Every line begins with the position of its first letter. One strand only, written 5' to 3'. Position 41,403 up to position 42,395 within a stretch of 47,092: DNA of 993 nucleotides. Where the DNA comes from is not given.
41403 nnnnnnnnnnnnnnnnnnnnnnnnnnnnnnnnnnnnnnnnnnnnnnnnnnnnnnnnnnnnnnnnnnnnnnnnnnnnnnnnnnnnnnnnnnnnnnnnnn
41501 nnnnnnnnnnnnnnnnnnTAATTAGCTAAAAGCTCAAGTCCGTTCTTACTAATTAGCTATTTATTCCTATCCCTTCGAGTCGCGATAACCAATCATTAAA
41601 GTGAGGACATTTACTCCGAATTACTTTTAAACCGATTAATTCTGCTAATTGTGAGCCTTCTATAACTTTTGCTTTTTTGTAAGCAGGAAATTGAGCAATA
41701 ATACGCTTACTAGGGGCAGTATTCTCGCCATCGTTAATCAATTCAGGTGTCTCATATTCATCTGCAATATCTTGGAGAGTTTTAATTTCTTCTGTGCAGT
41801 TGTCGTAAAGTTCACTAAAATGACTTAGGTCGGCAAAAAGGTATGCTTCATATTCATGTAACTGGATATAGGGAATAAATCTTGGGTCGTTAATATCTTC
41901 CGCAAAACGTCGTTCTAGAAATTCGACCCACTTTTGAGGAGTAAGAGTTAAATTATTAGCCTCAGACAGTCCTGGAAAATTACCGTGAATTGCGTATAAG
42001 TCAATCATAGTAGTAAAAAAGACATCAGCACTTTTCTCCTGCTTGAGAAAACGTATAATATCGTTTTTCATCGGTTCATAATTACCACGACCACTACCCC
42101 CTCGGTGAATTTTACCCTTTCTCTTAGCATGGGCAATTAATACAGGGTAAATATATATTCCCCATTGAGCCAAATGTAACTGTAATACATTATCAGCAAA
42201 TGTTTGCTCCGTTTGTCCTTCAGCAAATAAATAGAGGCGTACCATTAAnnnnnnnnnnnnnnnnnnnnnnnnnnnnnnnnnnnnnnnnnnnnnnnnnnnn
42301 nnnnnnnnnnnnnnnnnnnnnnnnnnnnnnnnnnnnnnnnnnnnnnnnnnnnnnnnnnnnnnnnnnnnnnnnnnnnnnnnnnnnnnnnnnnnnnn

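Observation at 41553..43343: Split OLD/PARIS-like two-gene module: ABC-type ATPase plus DUF4276 (Toprim-like), probably an acquired and uncharacterised defence system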

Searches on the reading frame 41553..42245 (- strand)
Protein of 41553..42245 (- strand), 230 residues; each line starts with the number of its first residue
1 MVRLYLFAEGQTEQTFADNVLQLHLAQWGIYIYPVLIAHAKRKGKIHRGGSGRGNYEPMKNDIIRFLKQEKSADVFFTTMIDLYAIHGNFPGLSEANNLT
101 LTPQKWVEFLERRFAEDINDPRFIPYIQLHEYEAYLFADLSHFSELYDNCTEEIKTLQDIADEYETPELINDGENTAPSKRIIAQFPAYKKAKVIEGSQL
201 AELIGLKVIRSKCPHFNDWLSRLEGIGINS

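Call 3: search_protein_families(library=pfam, proteins=[window:41553-42245:-], max_evalue=0.1)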
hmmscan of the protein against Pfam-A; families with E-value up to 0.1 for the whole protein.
window:41553-42245:- (230 aa): 1 family
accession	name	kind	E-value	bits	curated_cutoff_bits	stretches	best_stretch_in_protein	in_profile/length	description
PF14103.11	DUF4276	-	9.7e-58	196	30.2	1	8-224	1-192/192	Domain of unknown function (DUF4276)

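Call 4: search_protein_families(library=padloc, proteins=[window:41553-42245:-], max_evalue=0.1)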
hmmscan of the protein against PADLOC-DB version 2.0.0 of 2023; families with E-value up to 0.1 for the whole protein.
window:41553-42245:- (230 aa): 6 families
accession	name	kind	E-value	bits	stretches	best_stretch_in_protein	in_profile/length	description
PDLC04188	HEC-01B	-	1.6e-74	248.5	1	1-226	12-226/230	-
PDLC04190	HEC-01B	-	2.9e-47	159.1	1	1-178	1-168/168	-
PDLC04186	HEC-01B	-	3.5e-29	99.9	1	63-226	35-192/196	-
PDLC04187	HEC-01B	-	1.5e-26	91.7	1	74-226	5-166/166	-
PDLC04189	HEC-01B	-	5.9e-21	73.3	1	5-223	5-221/223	-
PDLC04210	HEC-01B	-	0.0066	14.2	0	6-219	8-201/217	-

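Call 5: search_protein_families(library=ncbifam, proteins=[window:41553-42245:-], max_evalue=0.1)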
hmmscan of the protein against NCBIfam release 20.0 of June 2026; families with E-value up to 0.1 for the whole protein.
window:41553-42245:- (230 aa): 0 families

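Call 17: find_homologous_proteins(query=window:41553-42245:-, max_evalue=0.00001)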
Query window:41553-42245:- (230 aa): 3391 proteins with E <= 0.00001 among 3623 candidates; the best 120 are listed.
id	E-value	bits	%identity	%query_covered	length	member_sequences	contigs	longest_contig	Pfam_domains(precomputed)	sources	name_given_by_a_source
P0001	5.5e-153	525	100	100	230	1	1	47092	PF14103.12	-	-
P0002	1.3e-100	354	68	99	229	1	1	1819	PF14103.12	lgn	-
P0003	2.4e-100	353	68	99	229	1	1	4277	PF14103.12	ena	-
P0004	1.0e-99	351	68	99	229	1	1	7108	PF14103.12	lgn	-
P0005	1.4e-99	350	68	99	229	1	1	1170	PF14103.12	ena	-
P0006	5.0e-99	349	68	99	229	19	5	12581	PF14103.12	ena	-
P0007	1.9e-98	347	68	99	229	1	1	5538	PF14103.12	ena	-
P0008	2.8e-98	346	69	99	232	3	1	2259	PF14103.12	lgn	-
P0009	3.3e-98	346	70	99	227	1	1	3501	PF14103.12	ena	-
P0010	3.4e-98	346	69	99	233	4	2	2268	PF14103.12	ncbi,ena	-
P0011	3.8e-98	346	68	99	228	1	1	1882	PF14103.12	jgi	jgi:hypothetical protein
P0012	4.2e-98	346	67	99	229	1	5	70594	PF14103.12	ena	-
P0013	4.3e-98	346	70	100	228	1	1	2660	PF14103.12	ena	-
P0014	7.2e-98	345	70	99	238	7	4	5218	PF14103.12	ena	-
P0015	9.0e-98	345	71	99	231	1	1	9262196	PF14103.12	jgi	jgi:hypothetical protein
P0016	9.6e-98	344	71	98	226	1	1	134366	PF14103.12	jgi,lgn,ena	jgi:hypothetical protein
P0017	2.4e-97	343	68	99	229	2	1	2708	PF14103.12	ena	-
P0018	4.6e-97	342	71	99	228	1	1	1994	PF14103.12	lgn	-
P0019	5.9e-97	342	69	99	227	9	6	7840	PF14103.12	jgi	-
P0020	7.9e-97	341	69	97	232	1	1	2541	PF14103.12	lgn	-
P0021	8.3e-97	341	71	99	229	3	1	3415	PF14103.12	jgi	jgi:Domain of unknown function (DUF4276)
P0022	8.4e-97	341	64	99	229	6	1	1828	PF14103.12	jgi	jgi:hypothetical protein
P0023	1.1e-96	341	68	99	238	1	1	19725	PF14103.12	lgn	-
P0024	1.3e-96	341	69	100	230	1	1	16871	PF14103.12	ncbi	ncbi:MAG: DUF4276 family protein [Acidobacteriota bacterium]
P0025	2.2e-96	340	65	100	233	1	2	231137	PF14103.12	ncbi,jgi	ncbi:MAG: hypothetical protein RLZZ507_370 [Cyanobacteriota bacterium]|jgi:hypothetical protein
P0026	2.2e-96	340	67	99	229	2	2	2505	PF14103.12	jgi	jgi:hypothetical protein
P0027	2.3e-96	340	68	98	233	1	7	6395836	PF14103.12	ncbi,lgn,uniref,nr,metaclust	ncbi:DUF4276 family protein [Anabaena cylindrica FACHB-243]|uniref:DUF4276 domain-containing protein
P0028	2.5e-96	340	67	98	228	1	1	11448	PF14103.12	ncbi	ncbi:MAG: DUF4276 family protein [Thermosynechococcaceae cyanobacterium]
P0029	3.1e-96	339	69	99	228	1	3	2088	PF14103.12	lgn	-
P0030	3.2e-96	339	72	98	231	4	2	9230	PF14103.12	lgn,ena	-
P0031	5.7e-96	339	68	99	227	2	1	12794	PF14103.12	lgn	-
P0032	5.9e-96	339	68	99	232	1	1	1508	PF14103.12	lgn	-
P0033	6.1e-96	339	69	99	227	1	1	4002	PF14103.12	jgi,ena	-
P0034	6.6e-96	338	70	98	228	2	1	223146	PF14103.12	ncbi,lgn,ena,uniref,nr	ncbi:DUF4276 family protein [Nostoc sp. NMS9]|uniref:DUF4276 family protein n=1 Tax=Nostoc sp. NMS9 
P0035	1.6e-95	337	69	99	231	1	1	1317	PF14103.12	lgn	-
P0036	1.7e-95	337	66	99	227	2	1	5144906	PF14103.12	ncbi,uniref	ncbi:DUF4276 family protein [Okeanomitos corallinicola TIOX110]|uniref:DUF4276 family protein n=1 Ta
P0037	1.9e-95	337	69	99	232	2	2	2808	PF14103.12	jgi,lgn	jgi:hypothetical protein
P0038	2.2e-95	337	67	98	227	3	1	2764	PF14103.12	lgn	-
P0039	2.8e-95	336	68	99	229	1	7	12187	PF14103.12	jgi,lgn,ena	jgi:hypothetical protein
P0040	3.2e-95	336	70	98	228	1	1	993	PF14103.12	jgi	jgi:Domain of unknown function (DUF4276)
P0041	6.2e-95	335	68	99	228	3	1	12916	PF14103.12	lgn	-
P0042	1.7e-94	334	67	98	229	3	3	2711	PF14103.12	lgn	-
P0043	1.7e-94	334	69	99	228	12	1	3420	PF14103.12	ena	-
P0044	2.6e-94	333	69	99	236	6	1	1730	PF14103.12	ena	-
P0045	3.0e-94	333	66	99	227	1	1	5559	PF14103.12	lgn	-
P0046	3.2e-94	333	69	99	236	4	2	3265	PF14103.12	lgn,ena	-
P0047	5.1e-94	332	67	99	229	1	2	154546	PF14103.12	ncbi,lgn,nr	ncbi:MAG: DUF4276 family protein [Aphanizomenon gracile PMC649.10]|nr:DUF4276 family protein [Aphani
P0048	5.4e-94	332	68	98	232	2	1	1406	PF14103.12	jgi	jgi:Domain of unknown function (DUF4276)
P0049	5.8e-94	332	68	98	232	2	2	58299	PF14103.12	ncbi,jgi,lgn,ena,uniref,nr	ncbi:MAG TPA: DUF4276 family protein [Oscillatoriaceae cyanobacterium M33_DOE_052]|uniref:DUF4276 fa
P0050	7.9e-94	332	68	99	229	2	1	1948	PF14103.12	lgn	-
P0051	9.8e-94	331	66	97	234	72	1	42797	PF14103.12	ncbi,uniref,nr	ncbi:DUF4276 family protein [Dolichospermum circinale CS-537/01]|uniref:DUF4276 family protein n=1 T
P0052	1.0e-93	331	66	99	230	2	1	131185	PF14103.12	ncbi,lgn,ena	-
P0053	1.1e-93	331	67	100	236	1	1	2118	PF14103.12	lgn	-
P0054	1.6e-93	331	69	98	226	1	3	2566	PF14103.12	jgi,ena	jgi:hypothetical protein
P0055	1.6e-93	331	66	99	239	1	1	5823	PF14103.12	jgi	jgi:Domain of unknown function (DUF4276)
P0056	2.0e-93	330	68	99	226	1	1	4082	PF14103.12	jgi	jgi:Domain of unknown function (DUF4276)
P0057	2.4e-93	330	68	99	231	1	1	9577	PF14103.12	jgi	jgi:Domain of unknown function (DUF4276)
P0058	2.4e-93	330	68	98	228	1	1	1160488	PF14103.12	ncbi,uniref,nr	ncbi:hypothetical protein CDG76_04210 [Nostoc sp. 'Peltigera membranacea cyanobiont' 210A]|uniref:DU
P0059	2.5e-93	330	69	99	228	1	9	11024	PF14103.12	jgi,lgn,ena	-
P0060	2.7e-93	330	68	98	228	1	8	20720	PF14103.12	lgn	-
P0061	2.8e-93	330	67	99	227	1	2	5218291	PF14103.12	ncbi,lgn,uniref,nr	ncbi:DUF4276 family protein [Spirulina subsalsa]|uniref:DUF4276 family protein n=1 Tax=Spirulina sub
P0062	2.8e-93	330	69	99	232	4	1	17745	PF14103.12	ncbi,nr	ncbi:MAG: DUF4276 family protein [Kamptonema sp. SIO1D9]|nr:DUF4276 family protein [Kamptonema sp. S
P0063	3.5e-93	329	66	99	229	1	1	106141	PF14103.12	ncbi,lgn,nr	ncbi:MAG: DUF4276 family protein [Aphanizomenon gracile PMC638.10]|nr:DUF4276 family protein [Aphani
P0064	3.6e-93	329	69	98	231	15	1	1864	PF14103.12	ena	-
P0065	4.1e-93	329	65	99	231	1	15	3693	PF14103.12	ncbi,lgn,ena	-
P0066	5.7e-93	329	69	98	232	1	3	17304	PF14103.12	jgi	jgi:Domain of unknown function (DUF4276)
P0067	5.9e-93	329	67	99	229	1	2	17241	PF14103.12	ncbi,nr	ncbi:MAG: DUF4276 family protein [Blastocatellia bacterium]|nr:DUF4276 family protein [Blastocatelli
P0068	6.3e-93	329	68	99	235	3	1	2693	PF14103.12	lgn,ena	-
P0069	6.6e-93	329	69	99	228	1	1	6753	PF14103.12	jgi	-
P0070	6.7e-93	329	68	99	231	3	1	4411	PF14103.12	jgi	jgi:Domain of unknown function (DUF4276)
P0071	6.9e-93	329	66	99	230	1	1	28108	PF14103.12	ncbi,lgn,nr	ncbi:MAG: DUF4276 family protein [Cyanobacteria bacterium SBLK]|nr:DUF4276 family protein [Cyanobact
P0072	7.8e-93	328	68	99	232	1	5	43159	PF14103.12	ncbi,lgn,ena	-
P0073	9.2e-93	328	66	100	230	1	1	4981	PF14103.12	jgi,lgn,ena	-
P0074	9.4e-93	328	70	99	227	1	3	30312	PF14103.12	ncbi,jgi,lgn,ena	-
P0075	9.7e-93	328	68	99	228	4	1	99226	PF14103.12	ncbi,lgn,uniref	ncbi:DUF4276 family protein [Nostoc sp.]|uniref:DUF4276 family protein n=1 Tax=Nostoc sp. TaxID=1180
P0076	1.1e-92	328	69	98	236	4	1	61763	PF14103.12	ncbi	-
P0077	1.2e-92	328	68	99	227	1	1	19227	PF14103.12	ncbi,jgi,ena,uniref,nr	ncbi:DUF4276 family protein [Cuspidothrix issatschenkoi]|jgi:hypothetical protein|uniref:DUF4276 dom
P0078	1.3e-92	328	67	98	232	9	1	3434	PF14103.12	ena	-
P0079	1.3e-92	328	68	100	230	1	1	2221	PF14103.12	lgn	-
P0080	1.3e-92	328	68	98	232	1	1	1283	PF14103.12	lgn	-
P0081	1.3e-92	328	66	100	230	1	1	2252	PF14103.12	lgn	-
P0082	1.5e-92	327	67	99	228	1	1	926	PF14103.12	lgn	-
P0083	1.5e-92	327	68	98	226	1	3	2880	PF14103.12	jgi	jgi:hypothetical protein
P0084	1.6e-92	327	68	98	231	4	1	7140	PF14103.12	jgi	-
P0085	1.8e-92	327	68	98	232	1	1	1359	PF14103.12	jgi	jgi:hypothetical protein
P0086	1.9e-92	327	67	99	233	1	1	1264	PF14103.12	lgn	-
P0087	2.0e-92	327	68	100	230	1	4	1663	PF14103.12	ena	-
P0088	2.5e-92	327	68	98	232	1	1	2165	PF14103.12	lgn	-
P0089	2.8e-92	327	66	100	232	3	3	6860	PF14103.12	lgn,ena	-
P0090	2.8e-92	327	67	99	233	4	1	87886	PF14103.12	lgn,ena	-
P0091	2.9e-92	326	65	99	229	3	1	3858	PF14103.12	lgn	-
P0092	3.3e-92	326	65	99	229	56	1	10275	PF14103.12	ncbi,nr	ncbi:DUF4276 family protein [Dolichospermum sp. ST_con]|nr:DUF4276 family protein [Dolichospermum sp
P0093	3.4e-92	326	68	100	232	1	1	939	PF14103.12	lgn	-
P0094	3.6e-92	326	66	100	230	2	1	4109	PF14103.12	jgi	jgi:hypothetical protein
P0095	4.1e-92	326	67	100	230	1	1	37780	PF14103.12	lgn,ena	-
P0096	4.4e-92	326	68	99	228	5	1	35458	PF14103.12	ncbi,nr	ncbi:MAG: DUF4276 family protein [Nostoc sp. NMS4]|nr:DUF4276 family protein [Nostoc sp. NMS4]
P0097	5.1e-92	326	67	99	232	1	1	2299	PF14103.12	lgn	-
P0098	5.9e-92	325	67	100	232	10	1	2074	PF14103.12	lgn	-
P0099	6.1e-92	325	68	97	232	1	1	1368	PF14103.12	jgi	-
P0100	6.4e-92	325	69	99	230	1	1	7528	PF14103.12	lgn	-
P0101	6.7e-92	325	66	100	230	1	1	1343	PF14103.12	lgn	-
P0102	6.8e-92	325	67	97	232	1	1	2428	PF14103.12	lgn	-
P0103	7.1e-92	325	68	100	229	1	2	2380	PF14103.12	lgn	-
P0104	7.3e-92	325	70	96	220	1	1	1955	PF14103.12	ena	-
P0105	8.1e-92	325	67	100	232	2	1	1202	PF14103.12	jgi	jgi:Domain of unknown function (DUF4276)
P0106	9.5e-92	325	69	98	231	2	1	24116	PF14103.12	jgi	-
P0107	1.0e-91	325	68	99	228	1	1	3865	PF14103.12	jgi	jgi:hypothetical protein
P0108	1.0e-91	325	67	98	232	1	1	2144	PF14103.12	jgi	jgi:Domain of unknown function (DUF4276)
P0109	1.0e-91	325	69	98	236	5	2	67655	PF14103.12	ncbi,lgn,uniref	ncbi:DUF4276 family protein [Nostoc sp.]|uniref:DUF4276 family protein n=1 Tax=Nostoc sp. TaxID=1180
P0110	1.3e-91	324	67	99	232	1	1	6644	PF14103.12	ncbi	-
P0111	1.3e-91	324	66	100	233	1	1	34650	PF14103.12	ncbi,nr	ncbi:MAG: DUF4276 family protein [Chloroflexaceae bacterium]|nr:DUF4276 family protein [Chloroflexac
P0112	1.6e-91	324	66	100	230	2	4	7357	PF14103.12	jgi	-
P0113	2.0e-91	324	64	99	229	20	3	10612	PF14103.12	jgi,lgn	jgi:hypothetical protein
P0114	2.1e-91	324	66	100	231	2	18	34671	PF14103.12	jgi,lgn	-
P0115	2.1e-91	324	67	100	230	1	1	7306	PF14103.12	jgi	jgi:hypothetical protein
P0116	2.6e-91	323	67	99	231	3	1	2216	PF14103.12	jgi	jgi:Domain of unknown function (DUF4276)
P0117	2.7e-91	323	65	100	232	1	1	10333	PF14103.12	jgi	jgi:hypothetical protein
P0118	2.8e-91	323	67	100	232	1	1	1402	PF14103.12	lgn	-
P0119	2.9e-91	323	67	99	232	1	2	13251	PF14103.12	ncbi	-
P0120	3.1e-91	323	67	99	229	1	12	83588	PF14103.12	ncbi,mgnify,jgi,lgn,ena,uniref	ncbi:MAG: DUF4276 family protein [Coleofasciculus sp. D1-CHI-01]|mgnify:CR=1 FL=1|uniref:DUF4276 fam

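Call 29: find_encoding_contigs(protein=P0111, flank=10000, max_places=2)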
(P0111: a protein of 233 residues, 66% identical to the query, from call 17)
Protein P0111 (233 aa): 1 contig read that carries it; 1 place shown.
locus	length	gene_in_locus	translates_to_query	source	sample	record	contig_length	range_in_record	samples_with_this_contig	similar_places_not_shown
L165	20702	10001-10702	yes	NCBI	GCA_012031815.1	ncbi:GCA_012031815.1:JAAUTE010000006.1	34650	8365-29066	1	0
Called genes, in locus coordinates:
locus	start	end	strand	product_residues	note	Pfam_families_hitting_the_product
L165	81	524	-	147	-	-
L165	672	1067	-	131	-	-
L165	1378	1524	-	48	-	-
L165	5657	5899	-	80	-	PF26237:DUF8054_C (weak)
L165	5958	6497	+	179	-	PF01812:5-FTHF_cyc-lig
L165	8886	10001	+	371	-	PF02463:SMC_N, PF11398:DUF2813 (faint), PF13175:AAA_15, PF13476:AAA_23 (weak), PF00005:ABC_tran (faint), PF13304:AAA_21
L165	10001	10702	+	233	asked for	PF14103:DUF4276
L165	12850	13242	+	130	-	PF07736:CM_1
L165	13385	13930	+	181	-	PF11026:DUF2721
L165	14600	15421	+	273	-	PF00731:AIRC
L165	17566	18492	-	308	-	PF00701:DHDPS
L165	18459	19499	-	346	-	PF01118:Semialdhyde_dh, PF02774:Semialdhyde_dhC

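Call 30: find_encoding_contigs(protein=P0024, flank=10000, max_places=2)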
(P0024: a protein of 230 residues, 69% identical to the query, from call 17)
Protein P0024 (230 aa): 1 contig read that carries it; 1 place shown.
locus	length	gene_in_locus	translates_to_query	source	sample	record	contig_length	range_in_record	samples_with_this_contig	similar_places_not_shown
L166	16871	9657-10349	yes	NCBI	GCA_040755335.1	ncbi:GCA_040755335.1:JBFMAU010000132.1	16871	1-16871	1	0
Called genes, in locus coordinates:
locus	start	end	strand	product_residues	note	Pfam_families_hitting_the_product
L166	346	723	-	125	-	-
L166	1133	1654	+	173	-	-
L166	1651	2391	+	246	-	-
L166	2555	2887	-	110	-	PF01555:N6_N4_Mtase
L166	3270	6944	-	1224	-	-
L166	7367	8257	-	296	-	PF00126:HTH_1, PF03466:LysR_substrate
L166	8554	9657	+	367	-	PF02463:SMC_N, PF11398:DUF2813 (faint), PF13175:AAA_15, PF13476:AAA_23 (faint), PF13304:AAA_21, PF13175:AAA_15 (weak)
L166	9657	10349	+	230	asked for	PF14103:DUF4276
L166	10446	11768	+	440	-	PF05977:MFS_3, PF07690:MFS_1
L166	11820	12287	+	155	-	PF01475:FUR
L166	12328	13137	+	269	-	PF03009:GDPD, PF13653:GDPD_2 (faint)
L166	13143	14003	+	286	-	PF02311:AraC_binding, PF00165:HTH_AraC, PF12833:HTH_18, PF00165:HTH_AraC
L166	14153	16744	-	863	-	PF00111:Fer2 (weak), PF01799:Fer2_2, PF01315:Ald_Xan_dh_C, PF02738:MoCoBD_1, PF20256:MoCoBD_2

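Call 32: predict_structure(alignment_id=A1)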
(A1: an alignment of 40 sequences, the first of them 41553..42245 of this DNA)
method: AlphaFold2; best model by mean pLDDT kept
length: 230 residues; sequences in the alignment: 40
mean_pLDDT: 92.1   pTM: 0.88
mean pLDDT of the five models: 92.1, 91.7, 90.1, 85.6, 80.7
residues with pLDDT >= 90: 185; 70-90: 35; 50-70: 10; < 50: 0
segments of 3 or more residues with pLDDT < 50: none
pLDDT, mean of each block of 10 residues (from residue 1): 95 93 97 89 69 78 94 95 88 90 92 97 95 95 96 98 94 85 97 95 97 97 91
secondary structure, 60 per line:
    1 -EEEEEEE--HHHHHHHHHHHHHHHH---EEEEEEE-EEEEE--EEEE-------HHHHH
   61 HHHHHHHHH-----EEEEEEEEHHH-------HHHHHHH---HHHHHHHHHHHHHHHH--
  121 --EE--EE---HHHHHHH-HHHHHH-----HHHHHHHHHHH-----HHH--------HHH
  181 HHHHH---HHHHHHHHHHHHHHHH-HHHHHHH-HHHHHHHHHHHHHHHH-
elements in order: E2-8 H11-26 E30-36 E38-42 E45-48 H56-69 E75-82 H93-99 H103-118 H132-138 H140-145 H151-161 H178-185 H189-204 H206-212 H214-229

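Call 34: search_solved_structures(query=A1, max_evalue=10, show_alignments=2)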
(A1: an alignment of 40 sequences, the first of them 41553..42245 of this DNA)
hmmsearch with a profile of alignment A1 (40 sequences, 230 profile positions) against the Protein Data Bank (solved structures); distinct sequences matched with E-value up to 10: 0.

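Call 36: fold_search(model_id=the predicted structure, library=pdb)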
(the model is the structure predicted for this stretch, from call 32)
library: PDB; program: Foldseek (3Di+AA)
matches with E <= 10: 1228; with E <= 0.001: 0
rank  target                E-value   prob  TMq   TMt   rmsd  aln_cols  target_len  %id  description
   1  6ni4                  2.0e-02  0.28  0.23  0.24  16.9       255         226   10  Pseudomonas fluorescens isocyanide hydratase at 277 K G150T mutant (released 2019-11-20)
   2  4c6t_D                2.4e-02  0.47  0.24  0.31  16.7       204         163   10  Crystal structure of the RPS4 and RRS1 TIR domain heterodimer (released 2014-05-28)
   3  3n5c_A                2.5e-02  0.57  0.24  0.34   9.4       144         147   10  Crystal Structure of Arf6DELTA13 complexed with GDP (released 2010-08-18)
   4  7rts                  2.5e-02  0.41  0.22  0.29  15.5       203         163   13  Crystal structure of the TIR domain from the grapevine disease resistance protein RUN1 without the AE interface (released 2021-10-13)
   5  6tj2_A                2.9e-02  0.57  0.31  0.29  12.2       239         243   11  Extracellular alpha/beta-hydrolase from Paenibacillus species shares structural and functional homology to Tobacco Sal (released 2020-04-22)
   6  3n5c_B                3.4e-02  0.54  0.25  0.33   8.6       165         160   12  Crystal Structure of Arf6DELTA13 complexed with GDP (released 2010-08-18)
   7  8jq9_A                3.8e-02  0.77  0.40  0.23   7.9       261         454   13  Structure of Gabija GajA (released 2024-02-28)
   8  8tt1_A                4.3e-02  0.28  0.25  0.25  15.2       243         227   12  Pseudomonas fluorescens isocyanide hydratase pH=5.0 (released 2023-09-20)
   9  9pd3_E                4.6e-02  0.47  0.27  0.20   9.9       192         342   12  NER dual incision complex - DuIS (released 2026-02-18)
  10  2vpt                  4.6e-02  0.35  0.27  0.30  12.2       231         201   12  Clostridium thermocellum family 3 carbohydrate esterase (released 2008-05-06)
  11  1wpq_A                5.8e-02  0.14  0.21  0.16  16.0       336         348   10  Ternary Complex Of Glycerol 3-phosphate Dehydrogenase 1 with NAD and dihydroxyactone (released 2006-04-11)
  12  4kax_A                6.9e-02  0.35  0.23  0.30  12.9       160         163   11  Crystal structure of the Grp1 PH domain in complex with Arf6-GTP (released 2013-08-14)
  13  7ebo_A                6.9e-02  0.20  0.23  0.22  14.1       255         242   12  Crystal structure of a feruloyl esterase LP_0796 from Lactobacillus plantarum (released 2022-08-03)
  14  3lvq                  7.3e-02  0.28  0.23  0.14  12.6       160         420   11  The crystal structure of ASAP3 in complex with Arf6 in transition state (released 2010-06-09)
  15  5di3_A                7.3e-02  0.25  0.23  0.29  12.1       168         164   10  Crystal structure of Arl13B in complex with Arl3 of Chlamydomonas reinhardtii (released 2015-11-18)
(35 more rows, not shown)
